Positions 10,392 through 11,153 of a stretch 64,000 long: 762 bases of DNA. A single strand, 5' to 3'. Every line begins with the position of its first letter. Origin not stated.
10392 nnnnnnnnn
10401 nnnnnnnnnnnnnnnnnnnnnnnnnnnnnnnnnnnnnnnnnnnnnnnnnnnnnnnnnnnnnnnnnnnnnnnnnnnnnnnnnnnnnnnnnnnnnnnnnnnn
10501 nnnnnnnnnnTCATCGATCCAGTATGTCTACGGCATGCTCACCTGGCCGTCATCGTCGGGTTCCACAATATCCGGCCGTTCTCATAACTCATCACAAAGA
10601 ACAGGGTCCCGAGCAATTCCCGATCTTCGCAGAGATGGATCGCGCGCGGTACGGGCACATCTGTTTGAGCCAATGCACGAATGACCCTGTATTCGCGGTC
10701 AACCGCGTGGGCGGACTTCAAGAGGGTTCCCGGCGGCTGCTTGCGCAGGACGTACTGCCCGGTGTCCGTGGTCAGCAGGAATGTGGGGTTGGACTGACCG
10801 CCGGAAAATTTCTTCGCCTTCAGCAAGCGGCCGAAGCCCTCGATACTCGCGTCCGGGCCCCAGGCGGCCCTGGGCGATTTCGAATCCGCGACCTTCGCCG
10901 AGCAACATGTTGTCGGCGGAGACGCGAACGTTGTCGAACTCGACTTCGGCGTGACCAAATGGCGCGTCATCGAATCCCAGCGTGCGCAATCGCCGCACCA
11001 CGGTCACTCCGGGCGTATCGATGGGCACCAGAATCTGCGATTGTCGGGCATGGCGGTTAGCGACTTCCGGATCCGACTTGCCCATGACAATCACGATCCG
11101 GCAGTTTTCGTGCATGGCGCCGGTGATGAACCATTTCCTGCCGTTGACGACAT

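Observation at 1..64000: Window-wide excess of deletion-type pseudogenes: signature of ongoing genome reduction (or of a problematic assembly)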

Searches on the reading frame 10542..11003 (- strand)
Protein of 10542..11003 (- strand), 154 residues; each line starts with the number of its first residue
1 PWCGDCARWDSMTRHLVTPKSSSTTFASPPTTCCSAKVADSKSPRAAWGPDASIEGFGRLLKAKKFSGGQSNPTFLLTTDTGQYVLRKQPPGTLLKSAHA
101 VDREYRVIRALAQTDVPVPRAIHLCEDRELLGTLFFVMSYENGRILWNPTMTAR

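Call 42: search_protein_families(library=pfam, proteins=[window:10542-11003:-], max_evalue=0.1)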
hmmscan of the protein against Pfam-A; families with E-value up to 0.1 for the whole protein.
seq(154 aa): 2 families
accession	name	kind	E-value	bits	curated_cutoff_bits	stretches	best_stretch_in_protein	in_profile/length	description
PF01636.29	APH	-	8.6e-20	71.9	23.2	1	63-148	2-85/239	Phosphotransferase enzyme family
PF06293.20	Kdo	-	0.07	13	21.3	1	101-129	58-86/207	Lipopolysaccharide kinase (Kdo/WaaP) family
